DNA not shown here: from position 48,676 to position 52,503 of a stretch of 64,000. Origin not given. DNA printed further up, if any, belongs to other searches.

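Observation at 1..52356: Two diverged paralogs of a RecB-nuclease/SF1B-helicase (DNA2/Nhi-like) protein about 46 kb apart on opposite strands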

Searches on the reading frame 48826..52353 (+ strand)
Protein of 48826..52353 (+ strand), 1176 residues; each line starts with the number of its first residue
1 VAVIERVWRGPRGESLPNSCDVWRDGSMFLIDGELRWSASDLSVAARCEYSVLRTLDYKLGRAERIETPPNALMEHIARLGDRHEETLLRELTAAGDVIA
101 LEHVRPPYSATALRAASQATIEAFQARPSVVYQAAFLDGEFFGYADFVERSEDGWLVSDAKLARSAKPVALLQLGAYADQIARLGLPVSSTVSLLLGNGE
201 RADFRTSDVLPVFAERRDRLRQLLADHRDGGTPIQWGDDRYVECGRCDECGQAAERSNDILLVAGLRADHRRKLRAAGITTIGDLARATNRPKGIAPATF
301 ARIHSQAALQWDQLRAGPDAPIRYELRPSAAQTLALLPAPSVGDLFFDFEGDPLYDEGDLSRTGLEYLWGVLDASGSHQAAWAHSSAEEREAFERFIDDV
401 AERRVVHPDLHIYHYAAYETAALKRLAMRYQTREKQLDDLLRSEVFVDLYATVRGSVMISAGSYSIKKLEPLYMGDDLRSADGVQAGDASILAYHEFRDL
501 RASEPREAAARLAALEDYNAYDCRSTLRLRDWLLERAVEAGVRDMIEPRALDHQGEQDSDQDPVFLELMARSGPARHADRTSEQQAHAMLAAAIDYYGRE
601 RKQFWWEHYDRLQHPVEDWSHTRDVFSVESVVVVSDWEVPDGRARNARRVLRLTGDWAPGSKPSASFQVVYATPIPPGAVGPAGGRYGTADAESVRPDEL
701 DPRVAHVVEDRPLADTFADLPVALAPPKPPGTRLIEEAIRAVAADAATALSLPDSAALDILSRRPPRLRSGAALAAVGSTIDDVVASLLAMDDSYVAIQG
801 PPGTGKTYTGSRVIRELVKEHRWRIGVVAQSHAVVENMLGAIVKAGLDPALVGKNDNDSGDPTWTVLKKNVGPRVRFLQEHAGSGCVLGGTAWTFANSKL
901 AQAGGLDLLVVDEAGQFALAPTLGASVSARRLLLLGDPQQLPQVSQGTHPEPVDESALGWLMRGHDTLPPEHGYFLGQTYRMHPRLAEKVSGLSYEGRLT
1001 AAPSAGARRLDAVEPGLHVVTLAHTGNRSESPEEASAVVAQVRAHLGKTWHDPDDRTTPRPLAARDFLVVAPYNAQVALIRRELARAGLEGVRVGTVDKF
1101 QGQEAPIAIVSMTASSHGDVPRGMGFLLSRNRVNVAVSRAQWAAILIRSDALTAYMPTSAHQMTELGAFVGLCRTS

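Call 5: search_protein_families(library=pfam, proteins=[window:48826-52353:+], max_evalue=0.01)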
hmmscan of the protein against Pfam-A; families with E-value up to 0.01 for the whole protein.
window:48826-52353:+ (1176 aa): 11 families
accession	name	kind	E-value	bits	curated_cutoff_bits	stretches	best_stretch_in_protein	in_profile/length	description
PF13087.12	AAA_12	-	3.4e-25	89.2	27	1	965-1147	13-191/195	AAA domain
PF13482.12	RNase_H_2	-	1e-17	65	22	1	345-533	1-164/165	RNase_H superfamily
PF13086.12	AAA_11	-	9.2e-15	55.5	27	2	891-942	199-251/257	AAA domain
PF13604.12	AAA_30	-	3e-11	43.9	27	1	784-948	9-135/191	AAA domain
PF13245.12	AAA_19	-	1e-06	29.4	25.1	1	790-944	8-132/134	AAA domain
PF12705.13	PDDEXK_1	-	0.00032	21.2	22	1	36-248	1-241/247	PD-(D/E)XK nuclease superfamily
PF13538.12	UvrD_C_2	-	0.0016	18.7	27.4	1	1092-1147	2-52/52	UvrD-like helicase C-terminal domain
PF04851.21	ResIII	-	0.0017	18.7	22.5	1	792-850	22-81/164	Type III restriction enzyme, res subunit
PF01443.25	Viral_helicase1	-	0.004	17.4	21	0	895-946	50-102/228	Viral superfamily 1 RNA helicase core domain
PF05127.21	NAT10_TcmA_helicase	-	0.0071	16.7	22.7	0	798-919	2-103/176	RNA cytidine acetyltransferase NAT10/TcmA, helicase domain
PF11074.14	DUF2779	-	0.0086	16.8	23.3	0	386-458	51-116/126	Domain of unknown function(DUF2779)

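Call 6: search_protein_families(library=ncbifam, proteins=[window:48826-52353:+], max_evalue=0.01)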
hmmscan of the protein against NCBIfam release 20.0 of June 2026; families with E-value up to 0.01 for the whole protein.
window:48826-52353:+ (1176 aa): 7 families
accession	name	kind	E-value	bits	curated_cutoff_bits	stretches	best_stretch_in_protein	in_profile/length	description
TIGR03491.1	TIGR03491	subfamily_domain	1.1e-43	149.9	97.45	1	55-533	17-462/462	TM0106 family RecB-like putative nuclease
TIGR00376.1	TIGR00376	hypoth_equivalog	5.1e-31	107.8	348.9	3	1064-1148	529-609/639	IGHMBP2 family helicase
NF040671.1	PLuB_AAA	exception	3.7e-20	71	999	2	738-945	776-1002/1256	PLuB system helicase-like protein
TIGR01447.1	recD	equivalog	2e-06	26.7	310.15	0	906-947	263-307/597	exodeoxyribonuclease V subunit alpha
NF058533.1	antiphage_ProA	equivalog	2.3e-06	25.3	1500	1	906-942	1304-1340/1903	anti-phage protein ProA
TIGR01448.2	helicase_RecD2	equivalog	0.0001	20.6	500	0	906-947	409-453/713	SF1B family DNA helicase RecD2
NF042953.1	Hhe_antiphage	equivalog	0.0012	16.2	2000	0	906-945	1282-1321/1797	DUF4011 domain-containing anti-phage protein Hhe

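Call 7: search_protein_families(library=padloc, proteins=[window:48826-52353:+], max_evalue=0.01)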
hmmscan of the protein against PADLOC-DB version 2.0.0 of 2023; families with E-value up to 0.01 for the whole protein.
window:48826-52353:+ (1176 aa): 5 families
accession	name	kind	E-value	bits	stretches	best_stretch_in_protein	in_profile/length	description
PDLC03920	MkoA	-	1.9e-44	150.3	2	883-1147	768-1073/1112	-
PDLC03921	MkoA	-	9.3e-30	101.1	2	906-1142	1297-1559/1607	-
PDLC03924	MkoC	-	9.2e-25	84.9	2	1068-1143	861-937/1136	-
PDLC02895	DpdJ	-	3.6e-11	38.7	1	902-1164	189-468/2112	DpdJ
PDLC05009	PDC-S37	-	1.9e-08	30.6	1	906-942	938-974/1550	-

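Call 11: find_homologous_proteins(query=window:48826-52353:+)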
Query window:48826-52353:+ (1176 aa): 5876 proteins with E <= 0.001 among 8000 candidates; the best 120 are listed.
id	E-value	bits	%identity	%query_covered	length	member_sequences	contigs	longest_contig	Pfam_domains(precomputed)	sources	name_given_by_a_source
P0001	0.0e+0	2582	100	98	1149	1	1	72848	PF13087.13,PF13086.13,PF13604.13,PF13245.13,PF13482.13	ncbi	-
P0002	0.0e+0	1787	69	98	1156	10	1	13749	PF13087.13,PF13086.13,PF13604.13,PF13245.13,PF13482.13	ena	-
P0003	0.0e+0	1775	69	98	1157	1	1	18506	PF13087.13,PF13086.13,PF13604.13,PF13245.13,PF13482.13,PF04851.22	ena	-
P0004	0.0e+0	1742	68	98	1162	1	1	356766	PF13087.13,PF13086.13,PF13604.13,PF13245.13,PF13482.13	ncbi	-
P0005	0.0e+0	1742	69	98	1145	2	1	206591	PF13087.13,PF13086.13,PF13604.13,PF13245.13,PF13482.13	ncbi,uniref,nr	ncbi:TM0106 family RecB-like putative nuclease [Nocardioides sp. Root140]|uniref:TM0106 family RecB-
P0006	0.0e+0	1720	68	98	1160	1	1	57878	PF13087.13,PF13086.13,PF13604.13,PF13245.13,PF13482.13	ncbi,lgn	ncbi:MAG: TM0106 family RecB-like putative nuclease [Acidimicrobiia bacterium]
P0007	0.0e+0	1714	67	97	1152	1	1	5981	PF13087.13,PF13086.13,PF13604.13,PF13482.13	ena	-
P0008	0.0e+0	1704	67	98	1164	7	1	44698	PF13087.13,PF13086.13,PF13604.13,PF13245.13,PF13482.13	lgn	-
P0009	0.0e+0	1695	66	98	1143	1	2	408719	PF13538.13,PF13087.13,PF13086.13,PF13604.13,PF13245.13,PF13482.13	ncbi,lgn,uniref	ncbi:TM0106 family RecB-like putative nuclease [Nocardioides dubius]|uniref:TM0106 family RecB-like 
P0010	0.0e+0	1688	68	98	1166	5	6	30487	PF13087.13,PF13086.13,PF13604.13,PF13245.13,PF13482.13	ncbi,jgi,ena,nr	ncbi:MAG: nuclease [Nocardioides sp.]|nr:nuclease [Nocardioides sp.]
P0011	0.0e+0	1687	67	98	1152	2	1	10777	PF13087.13,PF13086.13,PF13604.13,PF13245.13,PF13482.13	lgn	-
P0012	0.0e+0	1685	66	98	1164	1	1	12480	PF13087.13,PF13086.13,PF13604.13,PF13245.13,PF13482.13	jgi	jgi:uncharacterized protein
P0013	0.0e+0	1682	66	98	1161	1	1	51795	PF13087.13,PF13086.13,PF13604.13,PF13245.13,PF13482.13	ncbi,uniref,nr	ncbi:TM0106 family RecB-like putative nuclease [Nocardioides stalactiti]|uniref:TM0106 family RecB-l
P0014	0.0e+0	1675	66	98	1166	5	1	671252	PF13087.13,PF13086.13,PF13604.13,PF13245.13,PF13482.13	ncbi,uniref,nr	ncbi:TM0106 family RecB-like putative nuclease [Nocardioides rubriscoriae]|uniref:TM0106 family RecB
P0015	0.0e+0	1670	66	98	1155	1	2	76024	PF13087.13,PF13086.13,PF13604.13,PF13245.13,PF13482.13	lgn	-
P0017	0.0e+0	1660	66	97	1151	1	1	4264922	PF13087.13,PF13086.13,PF13604.13,PF13245.13,PF13482.13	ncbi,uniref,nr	ncbi:TM0106 family RecB-like putative nuclease [Nocardioides ochotonae]|uniref:TM0106 family RecB-li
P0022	0.0e+0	1638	65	98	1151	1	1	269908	PF13087.13,PF13086.13,PF13604.13,PF13245.13,PF13482.13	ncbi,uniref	ncbi:TM0106 family RecB-like putative nuclease [Kocuria arenosa]|uniref:TM0106 family RecB-like puta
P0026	0.0e+0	1625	64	98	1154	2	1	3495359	PF13087.13,PF13086.13,PF13604.13,PF13245.13,PF13482.13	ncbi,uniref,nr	ncbi:TM0106 family RecB-like putative nuclease [Janibacter cremeus]|uniref:TM0106 family RecB-like p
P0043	0.0e+0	1577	64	97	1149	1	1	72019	PF13087.13,PF13086.13,PF13604.13,PF13245.13,PF13482.13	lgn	-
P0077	0.0e+0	1441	61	97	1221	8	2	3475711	PF13087.13,PF13086.13,PF13604.13,PF13245.13,PF13482.13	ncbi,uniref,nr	ncbi:TM0106 family RecB-like putative nuclease [Serinicoccus profundi]|uniref:TM0106 family RecB-lik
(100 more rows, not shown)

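Call 14: find_encoding_contigs(protein=P0001, flank=10000, max_places=3)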
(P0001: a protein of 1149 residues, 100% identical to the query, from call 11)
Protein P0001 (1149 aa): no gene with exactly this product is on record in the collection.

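Call 18: search_solved_structures(query=P0001, max_evalue=0.001)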
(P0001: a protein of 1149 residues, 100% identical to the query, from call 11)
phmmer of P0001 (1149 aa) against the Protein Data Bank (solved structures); distinct sequences matched with E-value up to 0.001: 20.
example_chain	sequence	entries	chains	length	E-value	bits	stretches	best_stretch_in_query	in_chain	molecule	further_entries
4b3f_X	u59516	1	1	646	1.6e-17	66.3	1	871-1122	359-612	DNA-BINDING PROTEIN SMUBP-2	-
4b3g_A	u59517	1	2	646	1.6e-17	66.3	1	871-1122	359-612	DNA-BINDING PROTEIN SMUBP-2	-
5eax_A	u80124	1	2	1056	1e-15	60.3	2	1038-1124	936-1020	DNA replication ATP-dependent helicase/nuclease DNA2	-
5eaw_A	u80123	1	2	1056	1e-15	60.3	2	1038-1124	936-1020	DNA replication ATP-dependent helicase/nuclease DNA2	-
5ean_A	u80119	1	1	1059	1.1e-15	60.3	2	1038-1124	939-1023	DNA replication ATP-dependent helicase/nuclease DNA2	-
8ftm_A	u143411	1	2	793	1.4e-12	49.9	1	880-1117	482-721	5'-3' RNA helicase-like protein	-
5mzn_A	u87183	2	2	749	3.4e-12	48.7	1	869-1116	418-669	Helicase SEN1,Helicase SEN1 | Helicase SEN1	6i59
8fth_A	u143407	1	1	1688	1.2e-11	46.9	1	880-1117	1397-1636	5'-3' RNA helicase-like protein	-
8ftk_A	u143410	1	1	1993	1.7e-11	46.3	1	880-1117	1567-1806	5'-3' RNA helicase-like protein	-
8ram_O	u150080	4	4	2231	6.1e-11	44.5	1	869-1116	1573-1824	Helicase SEN1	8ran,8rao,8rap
9q9z_A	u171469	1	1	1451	6.7e-11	44.4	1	1041-1130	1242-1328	NFX1-type zinc finger-containing protein 1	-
8rd3_A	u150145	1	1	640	1.4e-10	43.3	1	758-822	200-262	ATP-dependent helicase NAM7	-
2xzo_A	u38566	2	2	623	1.5e-10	43.2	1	901-1131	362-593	REGULATOR OF NONSENSE TRANSCRIPTS 1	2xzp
2gjk_A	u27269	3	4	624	1.6e-10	43.1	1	901-1131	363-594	Regulator of nonsense transcripts 1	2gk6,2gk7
6ej5_A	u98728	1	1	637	1.7e-10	43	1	901-1131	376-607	Regulator of nonsense transcripts 1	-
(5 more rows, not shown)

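Call 29: find_encoding_contigs(protein=P0004, flank=10000, max_places=2)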
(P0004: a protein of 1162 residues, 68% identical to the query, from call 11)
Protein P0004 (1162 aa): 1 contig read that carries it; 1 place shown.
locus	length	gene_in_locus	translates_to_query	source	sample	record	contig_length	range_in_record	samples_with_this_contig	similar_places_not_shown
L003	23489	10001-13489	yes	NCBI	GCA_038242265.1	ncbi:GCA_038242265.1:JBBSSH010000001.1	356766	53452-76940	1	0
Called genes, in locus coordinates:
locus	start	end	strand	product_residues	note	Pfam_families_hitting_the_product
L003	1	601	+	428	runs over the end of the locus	PF00145:DNA_methylase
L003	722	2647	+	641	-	-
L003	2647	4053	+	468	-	-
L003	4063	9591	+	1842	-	-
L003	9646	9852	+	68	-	-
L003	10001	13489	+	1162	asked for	PF13482:RNase_H_2, PF13245:AAA_19 (faint), PF13604:AAA_30, PF13086:AAA_11 (weak), PF13087:AAA_12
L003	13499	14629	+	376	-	PF03747:ADP_ribosyl_GH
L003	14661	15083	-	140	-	PF13560:HTH_31, PF01381:HTH_3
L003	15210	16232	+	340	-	PF22551:TY-Chap1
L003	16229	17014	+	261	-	PF05013:FGase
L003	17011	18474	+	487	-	PF03747:ADP_ribosyl_GH, PF00782:DSPc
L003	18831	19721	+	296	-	-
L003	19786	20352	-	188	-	PF04542:Sigma70_r2 (weak), PF04545:Sigma70_r4, PF08281:Sigma70_r4_2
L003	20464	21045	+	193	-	-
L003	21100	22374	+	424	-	PF13768:VWA_3 (weak), PF00092:VWA, PF13519:VWA_2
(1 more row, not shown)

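Call 30: find_encoding_contigs(protein=P0017, flank=10000, max_places=2)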
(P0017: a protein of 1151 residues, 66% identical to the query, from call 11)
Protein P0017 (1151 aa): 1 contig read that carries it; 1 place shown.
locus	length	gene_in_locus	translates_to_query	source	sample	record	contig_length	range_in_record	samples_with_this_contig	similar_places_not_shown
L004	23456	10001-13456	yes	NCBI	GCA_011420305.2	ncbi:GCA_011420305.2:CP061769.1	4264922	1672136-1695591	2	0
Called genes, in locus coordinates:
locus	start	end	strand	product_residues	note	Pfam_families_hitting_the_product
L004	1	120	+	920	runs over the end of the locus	PF06634:DUF1156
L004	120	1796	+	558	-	PF03235:GmrSD_N, PF07510:GmrSD_C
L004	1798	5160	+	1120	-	PF18731:HEPN_Swt1, PF04465:DUF499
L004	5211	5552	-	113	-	-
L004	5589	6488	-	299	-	PF01844:HNH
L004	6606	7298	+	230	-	-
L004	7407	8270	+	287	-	PF20208:ARPP-1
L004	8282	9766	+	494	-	PF03747:ADP_ribosyl_GH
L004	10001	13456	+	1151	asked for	PF13482:RNase_H_2, PF13245:AAA_19 (weak), PF13604:AAA_30, PF13086:AAA_11 (weak), PF13087:AAA_12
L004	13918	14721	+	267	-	PF10263:SprT-like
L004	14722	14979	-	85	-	PF13683:rve_3 (weak)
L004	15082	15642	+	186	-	PF04542:Sigma70_r2, PF08281:Sigma70_r4_2, PF04545:Sigma70_r4 (weak)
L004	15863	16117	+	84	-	-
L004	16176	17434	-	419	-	PF01527:HTH_Tnp_1, PF13384:HTH_23 (faint), PF13276:HTH_21, PF00665:rve, PF13683:rve_3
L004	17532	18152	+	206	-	-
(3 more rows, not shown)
